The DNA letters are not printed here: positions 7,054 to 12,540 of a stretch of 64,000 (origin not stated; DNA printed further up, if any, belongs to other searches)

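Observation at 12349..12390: Two-size intron population: ultra-short 38-49 nt introns plus a 78-128 nt class, with an almost invariant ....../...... donor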

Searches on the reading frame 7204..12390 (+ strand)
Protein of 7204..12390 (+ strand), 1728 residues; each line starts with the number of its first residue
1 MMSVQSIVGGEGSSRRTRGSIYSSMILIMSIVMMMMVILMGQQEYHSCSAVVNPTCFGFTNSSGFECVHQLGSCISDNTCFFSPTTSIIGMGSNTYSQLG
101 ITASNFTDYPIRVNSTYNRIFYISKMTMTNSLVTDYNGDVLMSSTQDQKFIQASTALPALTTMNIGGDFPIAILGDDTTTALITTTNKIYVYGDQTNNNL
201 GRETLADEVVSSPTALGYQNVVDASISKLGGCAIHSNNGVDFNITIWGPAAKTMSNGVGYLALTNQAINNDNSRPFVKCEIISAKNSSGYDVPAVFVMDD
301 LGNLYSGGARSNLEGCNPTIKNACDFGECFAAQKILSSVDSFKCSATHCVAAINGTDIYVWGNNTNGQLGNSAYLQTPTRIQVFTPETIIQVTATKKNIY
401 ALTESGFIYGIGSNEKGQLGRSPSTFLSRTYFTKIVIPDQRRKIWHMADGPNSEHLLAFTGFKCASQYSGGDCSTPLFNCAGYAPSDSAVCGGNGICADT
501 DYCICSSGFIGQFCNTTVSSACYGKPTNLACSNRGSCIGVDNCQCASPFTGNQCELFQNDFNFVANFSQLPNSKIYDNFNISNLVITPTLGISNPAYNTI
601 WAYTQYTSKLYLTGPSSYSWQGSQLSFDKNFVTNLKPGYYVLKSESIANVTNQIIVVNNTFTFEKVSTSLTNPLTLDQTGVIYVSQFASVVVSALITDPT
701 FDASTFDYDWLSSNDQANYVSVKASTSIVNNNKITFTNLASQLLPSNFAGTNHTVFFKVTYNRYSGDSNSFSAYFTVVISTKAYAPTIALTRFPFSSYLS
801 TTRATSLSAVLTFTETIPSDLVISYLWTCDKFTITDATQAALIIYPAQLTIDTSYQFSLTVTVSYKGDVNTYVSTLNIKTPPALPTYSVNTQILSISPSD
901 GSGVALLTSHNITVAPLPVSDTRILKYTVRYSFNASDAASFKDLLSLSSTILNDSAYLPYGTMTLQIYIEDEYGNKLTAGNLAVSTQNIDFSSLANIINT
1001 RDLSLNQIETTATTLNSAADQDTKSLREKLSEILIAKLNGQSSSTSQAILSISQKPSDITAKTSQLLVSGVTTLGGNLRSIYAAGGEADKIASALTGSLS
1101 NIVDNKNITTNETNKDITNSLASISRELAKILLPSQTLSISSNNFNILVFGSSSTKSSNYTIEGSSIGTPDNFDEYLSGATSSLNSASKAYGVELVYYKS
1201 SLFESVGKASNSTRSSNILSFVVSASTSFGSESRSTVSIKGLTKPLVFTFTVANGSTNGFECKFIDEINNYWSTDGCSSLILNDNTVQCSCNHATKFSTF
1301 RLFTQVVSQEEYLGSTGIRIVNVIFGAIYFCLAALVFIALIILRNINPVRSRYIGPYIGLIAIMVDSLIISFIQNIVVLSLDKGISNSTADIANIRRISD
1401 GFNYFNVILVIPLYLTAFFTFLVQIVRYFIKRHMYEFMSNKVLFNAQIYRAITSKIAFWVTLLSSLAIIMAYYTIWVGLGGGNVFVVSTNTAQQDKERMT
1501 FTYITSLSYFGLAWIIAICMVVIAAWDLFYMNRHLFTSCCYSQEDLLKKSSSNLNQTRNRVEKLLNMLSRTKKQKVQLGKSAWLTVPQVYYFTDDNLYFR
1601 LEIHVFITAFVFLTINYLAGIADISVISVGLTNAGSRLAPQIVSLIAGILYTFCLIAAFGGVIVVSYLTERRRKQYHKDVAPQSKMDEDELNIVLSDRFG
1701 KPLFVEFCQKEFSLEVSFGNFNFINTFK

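Call 5: search_protein_families(library=pfam, proteins=[window:7204-12390:+])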
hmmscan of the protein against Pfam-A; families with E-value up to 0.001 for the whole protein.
window:7204-12390:+ (1728 aa): 5 families
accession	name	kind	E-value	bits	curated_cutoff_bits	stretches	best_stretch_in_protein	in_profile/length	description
PF25390.1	WD40_RLD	-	7.2e-26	91.8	150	2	177-426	40-285/363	RCC1-like domain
PF00415.24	RCC1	-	4.8e-14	53.1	21.7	1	358-394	4-42/50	Regulator of chromosome condensation (RCC1) repeat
PF01825.27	GPS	-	3.1e-07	31.2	22.5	1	1262-1298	3-43/45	GPCR proteolysis site, GPS, motif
PF13540.12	RCC1_2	-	2.1e-05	24.6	22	0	353-368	16-30/30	Regulator of chromosome condensation (RCC1) repeat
PF23106.1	EGF_Teneurin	-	0.00038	20.9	24.3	0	491-515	5-28/30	Teneurin-like EGF domain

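Call 90: list_cluster_members(proteins=[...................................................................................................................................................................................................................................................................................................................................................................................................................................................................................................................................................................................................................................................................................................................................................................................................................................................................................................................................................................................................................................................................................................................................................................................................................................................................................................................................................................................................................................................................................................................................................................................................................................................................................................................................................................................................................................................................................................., window:7204-12390:+, window:1134-3410:+, window:3701-4996:+, window:20458-22446:+, window:25332-26834:+, window:41877-43205:+, window:60335-61471:-, window:37409-38032:-, window:61572-62057:+])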
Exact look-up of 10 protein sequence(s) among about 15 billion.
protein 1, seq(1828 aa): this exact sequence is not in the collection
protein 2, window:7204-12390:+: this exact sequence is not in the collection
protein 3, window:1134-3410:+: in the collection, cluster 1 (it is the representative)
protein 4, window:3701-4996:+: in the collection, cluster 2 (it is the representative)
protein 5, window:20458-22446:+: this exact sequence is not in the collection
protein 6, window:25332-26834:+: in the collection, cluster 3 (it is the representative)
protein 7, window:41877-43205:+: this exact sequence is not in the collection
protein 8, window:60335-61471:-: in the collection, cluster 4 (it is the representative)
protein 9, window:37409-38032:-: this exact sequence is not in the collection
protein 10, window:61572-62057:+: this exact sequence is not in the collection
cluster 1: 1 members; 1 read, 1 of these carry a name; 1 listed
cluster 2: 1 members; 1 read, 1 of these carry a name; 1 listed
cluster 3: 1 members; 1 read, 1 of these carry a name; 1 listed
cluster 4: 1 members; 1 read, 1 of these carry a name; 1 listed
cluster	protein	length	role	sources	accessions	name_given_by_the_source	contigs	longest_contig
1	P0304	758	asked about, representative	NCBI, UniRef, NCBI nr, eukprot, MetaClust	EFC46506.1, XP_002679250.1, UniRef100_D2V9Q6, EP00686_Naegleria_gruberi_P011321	tRNA pseudouridine synthase family protein [Naegleria gruberi] | tRNA pseudouridine synthase family protein n=1 Tax=Naegleria gruberi TaxID=5762 ... | XP_002679250.1 tRNA pseudouridine synthase family protein [Naegleria gruberi strain NEG-M]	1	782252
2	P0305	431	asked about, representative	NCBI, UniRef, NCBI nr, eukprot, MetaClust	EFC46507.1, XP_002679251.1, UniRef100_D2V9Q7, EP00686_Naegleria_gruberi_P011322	predicted protein [Naegleria gruberi] | Predicted protein n=1 Tax=Naegleria gruberi TaxID=5762 RepID=D2V9Q7_NAEGR | uncharacterized protein NAEGRDRAFT_65523 [Naegleria gruberi]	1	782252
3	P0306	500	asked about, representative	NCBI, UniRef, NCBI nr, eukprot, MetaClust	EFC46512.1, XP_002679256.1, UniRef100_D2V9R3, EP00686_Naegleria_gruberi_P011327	predicted protein [Naegleria gruberi] | Predicted protein n=1 Tax=Naegleria gruberi TaxID=5762 RepID=D2V9R3_NAEGR | uncharacterized protein NAEGRDRAFT_65529 [Naegleria gruberi]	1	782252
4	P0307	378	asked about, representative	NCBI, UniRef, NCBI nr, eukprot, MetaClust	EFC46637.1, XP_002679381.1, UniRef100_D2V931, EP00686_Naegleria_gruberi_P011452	predicted protein [Naegleria gruberi] | Predicted protein n=1 Tax=Naegleria gruberi TaxID=5762 RepID=D2V931_NAEGR | uncharacterized protein NAEGRDRAFT_65547 [Naegleria gruberi]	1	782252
